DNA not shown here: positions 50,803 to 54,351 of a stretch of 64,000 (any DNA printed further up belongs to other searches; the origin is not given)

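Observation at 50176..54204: PNP-nucleosidase-STAND-helical repeat protein: candidate NLR/Avs-like anti-phage receptor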

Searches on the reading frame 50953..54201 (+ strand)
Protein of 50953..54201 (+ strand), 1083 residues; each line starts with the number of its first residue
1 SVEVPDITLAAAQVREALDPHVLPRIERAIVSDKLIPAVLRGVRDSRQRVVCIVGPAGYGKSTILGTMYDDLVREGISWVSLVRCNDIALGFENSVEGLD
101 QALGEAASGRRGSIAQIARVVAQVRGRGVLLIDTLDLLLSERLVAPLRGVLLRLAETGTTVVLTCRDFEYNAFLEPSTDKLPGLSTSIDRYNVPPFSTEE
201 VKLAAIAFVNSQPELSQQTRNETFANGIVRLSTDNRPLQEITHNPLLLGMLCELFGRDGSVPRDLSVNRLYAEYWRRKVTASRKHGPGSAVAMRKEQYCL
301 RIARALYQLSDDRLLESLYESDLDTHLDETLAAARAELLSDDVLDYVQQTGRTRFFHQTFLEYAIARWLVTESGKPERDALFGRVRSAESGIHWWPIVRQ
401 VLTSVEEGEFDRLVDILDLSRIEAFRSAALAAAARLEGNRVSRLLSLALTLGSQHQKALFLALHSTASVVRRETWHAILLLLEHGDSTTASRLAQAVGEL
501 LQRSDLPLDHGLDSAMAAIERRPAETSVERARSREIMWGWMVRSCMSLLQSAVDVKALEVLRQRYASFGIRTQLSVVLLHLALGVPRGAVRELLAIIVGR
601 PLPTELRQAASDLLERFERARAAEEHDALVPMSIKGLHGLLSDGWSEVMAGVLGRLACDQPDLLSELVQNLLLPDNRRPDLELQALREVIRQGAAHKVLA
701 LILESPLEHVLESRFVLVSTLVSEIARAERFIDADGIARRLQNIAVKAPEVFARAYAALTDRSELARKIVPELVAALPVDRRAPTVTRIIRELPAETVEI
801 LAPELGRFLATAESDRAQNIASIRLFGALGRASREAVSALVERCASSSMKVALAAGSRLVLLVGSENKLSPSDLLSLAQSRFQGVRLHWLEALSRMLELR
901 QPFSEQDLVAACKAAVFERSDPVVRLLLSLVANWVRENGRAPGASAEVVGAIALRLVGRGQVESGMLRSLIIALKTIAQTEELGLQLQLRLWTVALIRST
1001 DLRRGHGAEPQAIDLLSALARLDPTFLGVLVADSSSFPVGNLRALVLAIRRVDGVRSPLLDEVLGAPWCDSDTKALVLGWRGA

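Call 26: search_protein_representatives(protein=window:51076-54201:+)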
Query: 1042 residues. Proteins with E-value up to 0.001 (for the whole library): 467; up to 1e-10: 315; up to 1e-30: 176. The best 150 are listed.
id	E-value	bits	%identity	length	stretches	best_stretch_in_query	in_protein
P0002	0.0e+00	2236.3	100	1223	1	1-1042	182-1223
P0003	3.8e-215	733.7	41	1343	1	3-1042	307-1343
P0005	4.8e-214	730.0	41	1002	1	56-1041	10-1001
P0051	2.3e-204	698.0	39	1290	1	1-1041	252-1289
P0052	3.4e-203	694.1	39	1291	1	2-1041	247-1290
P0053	1.7e-177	609.1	35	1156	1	1-1041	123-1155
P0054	2.0e-169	582.4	37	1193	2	34-1037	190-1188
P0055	4.4e-166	571.3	37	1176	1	5-1042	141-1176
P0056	4.5e-165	568.0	35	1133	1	5-1037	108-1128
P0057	2.8e-164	565.3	33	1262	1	5-1041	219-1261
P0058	5.9e-164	564.3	36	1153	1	6-1042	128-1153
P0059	1.1e-159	550.1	36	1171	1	2-1032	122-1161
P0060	1.3e-158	546.6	34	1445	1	4-1041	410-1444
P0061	1.0e-153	530.3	35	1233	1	3-1042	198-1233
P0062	1.1e-153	530.3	34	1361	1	9-1041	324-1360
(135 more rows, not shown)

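Call 32: search_protein_families(library=pfam, alignment_id=A2, max_evalue=0.001)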
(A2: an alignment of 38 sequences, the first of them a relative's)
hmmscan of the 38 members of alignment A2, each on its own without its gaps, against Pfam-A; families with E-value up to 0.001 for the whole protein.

A. member 1, P0053 (1156 aa): 2 families
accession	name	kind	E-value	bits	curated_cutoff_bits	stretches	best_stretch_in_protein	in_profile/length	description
PF25199.1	nSTAND_NTPase5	-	2.5e-05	24.6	34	1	109-252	22-138/145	Novel STAND NTPase 5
PF13401.12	AAA_22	-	0.00025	21.8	27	0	130-231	6-104/130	AAA domain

B. families by the number of members that match (of 38 scanned): 37 families (the first 25 are shown)
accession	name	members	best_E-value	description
PF25199.1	nSTAND_NTPase5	26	2.5e-08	Novel STAND NTPase 5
PF13401.12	AAA_22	18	1.6e-08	AAA domain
PF13191.12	AAA_16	15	3.9e-07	AAA ATPase domain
PF05729.18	NACHT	15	8.5e-07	NACHT domain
PF00931.28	NB-ARC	5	3.3e-05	NB-ARC domain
PF12770.12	CHAT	2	4e-28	CHAT domain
PF01048.26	PNP_UDP_1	2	2.1e-13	Phosphorylase superfamily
PF13604.12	AAA_30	2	2.1e-05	AAA domain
PF13424.12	TPR_12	1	1.4e-48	Tetratricopeptide repeat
PF00515.34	TPR_1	1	8.4e-34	Tetratricopeptide repeat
PF13374.12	TPR_10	1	8.9e-25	Tetratricopeptide repeat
PF07719.23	TPR_2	1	2e-24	Tetratricopeptide repeat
PF24391.1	HD-CE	1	2.6e-24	HD-CE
PF13176.12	TPR_7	1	3.2e-24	Tetratricopeptide repeat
PF00656.27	Peptidase_C14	1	2.6e-20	Caspase domain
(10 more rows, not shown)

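Call 34: search_solved_structures(query=window:50953-54201:+, max_evalue=1)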
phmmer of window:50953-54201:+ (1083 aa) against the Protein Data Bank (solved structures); distinct sequences matched with E-value up to 1: 1.
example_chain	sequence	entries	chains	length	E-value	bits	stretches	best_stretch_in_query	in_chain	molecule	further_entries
8r9r_A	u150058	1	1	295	0.33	12.3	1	46-137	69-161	Flagellar biosynthesis protein FlhF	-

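Call 55: predict_structure(alignment_id=A3)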
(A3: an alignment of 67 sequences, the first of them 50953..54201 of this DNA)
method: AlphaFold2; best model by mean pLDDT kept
length: 1083 residues; sequences in the alignment: 67
mean_pLDDT: 93.0   pTM: 0.86
mean pLDDT of the five models: 93.0, 91.6, 91.4, 90.0, 89.8
residues with pLDDT >= 90: 920; 70-90: 147; 50-70: 15; < 50: 1
segments of 3 or more residues with pLDDT < 50: none
pLDDT, mean of each block of 10 residues (from residue 1): 77 93 94 94 92 95 97 96 91 88 94 95 96 94 95 97 95 92 93 96 95 78 92 87 96 93 91 96 95 97 96 89 91 96 88 92 97 97 86 90 95 95 93 90 95 93 85 93 94 93 92 97 87 94 94 94 96 97 93 94 96 92 66 84 93 95 95 92 97 96 92 94 93 93 94 95 95 94 94 91 93 83 94 93 96 97 87 96 98 96 96 95 97 96 97 93 92 97 95 95 92 96 94 94 97 94 95 88 71
secondary structure, 60 per line:
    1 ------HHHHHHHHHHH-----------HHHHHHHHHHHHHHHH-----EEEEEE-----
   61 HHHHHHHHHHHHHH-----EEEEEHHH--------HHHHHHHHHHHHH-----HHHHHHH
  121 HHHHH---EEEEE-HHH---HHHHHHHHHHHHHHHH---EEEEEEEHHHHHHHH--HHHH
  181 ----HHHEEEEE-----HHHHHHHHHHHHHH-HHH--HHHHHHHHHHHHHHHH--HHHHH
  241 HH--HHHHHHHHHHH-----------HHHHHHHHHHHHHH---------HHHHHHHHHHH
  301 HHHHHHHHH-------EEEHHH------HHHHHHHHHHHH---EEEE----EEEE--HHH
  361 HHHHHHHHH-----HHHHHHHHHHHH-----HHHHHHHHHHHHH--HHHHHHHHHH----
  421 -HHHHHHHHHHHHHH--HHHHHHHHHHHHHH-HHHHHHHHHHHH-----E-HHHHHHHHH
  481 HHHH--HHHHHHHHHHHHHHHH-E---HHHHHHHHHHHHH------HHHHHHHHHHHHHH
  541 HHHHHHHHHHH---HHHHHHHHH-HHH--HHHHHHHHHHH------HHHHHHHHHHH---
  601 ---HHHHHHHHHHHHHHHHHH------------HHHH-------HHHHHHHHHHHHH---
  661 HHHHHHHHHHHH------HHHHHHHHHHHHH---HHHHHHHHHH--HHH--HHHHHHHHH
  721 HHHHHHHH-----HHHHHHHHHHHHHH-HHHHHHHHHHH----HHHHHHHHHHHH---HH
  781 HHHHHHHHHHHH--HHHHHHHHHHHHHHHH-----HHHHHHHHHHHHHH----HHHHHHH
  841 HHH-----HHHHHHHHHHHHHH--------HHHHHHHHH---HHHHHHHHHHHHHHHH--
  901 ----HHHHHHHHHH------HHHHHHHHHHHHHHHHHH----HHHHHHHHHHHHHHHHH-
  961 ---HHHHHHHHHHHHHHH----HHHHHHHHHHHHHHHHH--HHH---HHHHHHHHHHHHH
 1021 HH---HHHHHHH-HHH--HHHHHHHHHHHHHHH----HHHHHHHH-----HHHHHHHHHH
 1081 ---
elements in order (helices of 4 or more, strands of 3 or more residues): H7-17 H29-44 E50-55 H61-74 E80-84 H96-108 H114-125 E129-133 H141-156 E160-166 H167-174 H177-180 E188-192 H198-211 H218-233 H236-242 H245-255 H267-280 H290-309 E317-319 H329-340 E344-347 E352-355 H358-369 H375-386 H392-404 H407-416 H422-435 H438-451 H453-464 H472-484 H487-502 H508-520 H527-551 H555-563 H570-580 H587-597 H604-621 H634-637 H645-657 H661-672 H679-691 H695-704 H712-728 H734-747 H749-759 H764-775 H779-792 H795-810 H816-829 H834-843 H849-862 H871-879 H883-898 H905-914 H921-938 H943-959 H964-978 H983-999 H1008-1022 H1026-1032 H1039-1053 H1058-1065 H1071-1080

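Call 57: fold_search(model_id=the predicted structure, library=pdb)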
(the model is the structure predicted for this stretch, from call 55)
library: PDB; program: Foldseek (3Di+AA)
matches with E <= 10: 1359; with E <= 0.001: 162
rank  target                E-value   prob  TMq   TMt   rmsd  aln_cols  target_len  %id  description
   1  8dgf_B                5.4e-10  1.00  0.26  0.21  25.0      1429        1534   10  Avs4 bound to phage PhiV-1 portal (released 2022-08-03)
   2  7wbu                  4.4e-09  1.00  0.30  0.35  26.7       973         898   10  Cryo-EM structure of bovine NLRP9 (released 2022-04-06)
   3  8dgf_A                5.4e-09  1.00  0.27  0.22  23.5      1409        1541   10  Avs4 bound to phage PhiV-1 portal (released 2022-08-03)
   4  5irm_C                1.8e-07  1.00  0.27  0.37  15.7       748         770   13  Crystal structure of rabbit NOD2 in an ADP-bound state (Crystal form2) (released 2016-06-29)
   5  7zbw_D                1.0e-06  1.00  0.24  0.29  33.6       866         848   12  CAND1-SCF-SKP2 CAND1 rolling-2 SCF engaged (released 2023-04-19)
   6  5irl                  1.2e-06  1.00  0.29  0.40  13.4       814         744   13  Crystal structure of rabbit NOD2 SER mutant in an ADP-bound state (released 2016-06-29)
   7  7wge_A                3.9e-06  1.00  0.28  0.39   9.9       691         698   13  Human NLRP1 complexed with thioredoxin (released 2023-07-05)
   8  4c0o_A                3.9e-06  1.00  0.22  0.25  26.4       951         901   14  Transportin 3 in complex with phosphorylated ASF/SF2 (released 2014-01-22)
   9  6xu2_A                4.9e-06  1.00  0.24  0.24  32.6      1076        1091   12  Human karyopherin RanBP5 (isoform-3) (released 2020-04-22)
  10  4c0o_B                5.5e-06  1.00  0.22  0.25  26.4       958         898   14  Transportin 3 in complex with phosphorylated ASF/SF2 (released 2014-01-22)
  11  7onb_C                6.6e-06  1.00  0.26  0.32  20.8       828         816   11  Structure of the U2 5' module of the A3'-SSA complex (released 2021-08-04)
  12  7oqb_O                7.4e-06  1.00  0.20  0.24  27.5       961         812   12  The U2 part of Saccharomyces cerevisiae spliceosomal pre-A complex (delta BS-A ACT1) (released 2021-08-11)
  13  7dco_1                8.3e-06  1.00  0.25  0.28  27.1       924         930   11  Cryo-EM structure of the activated spliceosome (Bact complex) at an atomic resolution of 2.5 angstrom (released 2021-03-17)
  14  7wtx_K                8.9e-06  1.00  0.27  0.29  18.7      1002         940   12  Cryo-EM structure of a human pre-40S ribosomal subunit - State RRP12-B1 (released 2022-10-19)
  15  1u6g_C                1.0e-05  1.00  0.27  0.26  29.4       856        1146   12  Crystal Structure of The Cand1-Cul1-Roc1 Complex (released 2004-12-14)
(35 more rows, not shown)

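Call 82: search_solved_structures(query=A3, max_evalue=1)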
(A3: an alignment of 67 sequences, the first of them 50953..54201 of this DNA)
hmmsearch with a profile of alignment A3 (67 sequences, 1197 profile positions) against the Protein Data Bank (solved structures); distinct sequences matched with E-value up to 1: 132 (the best 60 are shown).
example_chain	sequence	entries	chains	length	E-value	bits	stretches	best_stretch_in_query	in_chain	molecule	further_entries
8r9r_A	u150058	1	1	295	9e-07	30.6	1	162-248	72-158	Flagellar biosynthesis protein FlhF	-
9n00_A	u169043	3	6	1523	3.7e-06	28.5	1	147-283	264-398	AAA family ATPase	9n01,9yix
6c2u_A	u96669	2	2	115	5.3e-05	24.7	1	142-179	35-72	phosphate-loop protein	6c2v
5irm_A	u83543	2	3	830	0.00031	22.1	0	159-183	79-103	Uncharacterized protein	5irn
5irl_A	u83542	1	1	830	0.00031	22.1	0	159-183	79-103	Uncharacterized protein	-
8gac_A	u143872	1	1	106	0.00043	21.7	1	1034-1134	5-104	CTLA-4 binder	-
3dm9_B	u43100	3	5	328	0.00051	21.4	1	150-248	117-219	Signal recognition particle receptor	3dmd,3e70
4zv6_A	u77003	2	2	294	0.0011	20.3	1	868-1026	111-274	AlphaRep-7 | alpha-Rep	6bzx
8aw4_A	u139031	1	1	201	0.0022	19.4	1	862-1026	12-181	ALPHAREP bB-E3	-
8s0e_G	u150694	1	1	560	0.0023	19.2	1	77-250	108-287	Cell division control protein 6 homolog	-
8rwv_F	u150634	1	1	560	0.0024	19.2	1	77-250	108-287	Cell division control protein 6 homolog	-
5zfq_A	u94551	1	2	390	0.0025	19.2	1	146-191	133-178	Twitching motility pilus retraction protein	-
6ojx_A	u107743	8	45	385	0.0028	19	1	146-192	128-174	Twitching motility pilus retraction ATPase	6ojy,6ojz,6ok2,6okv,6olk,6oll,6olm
6gwc_C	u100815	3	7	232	0.0029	18.9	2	869-1025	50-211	iE5 ALPHAREP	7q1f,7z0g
6cy1_A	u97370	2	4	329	0.0029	18.9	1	68-196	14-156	Signal recognition particle receptor FtsY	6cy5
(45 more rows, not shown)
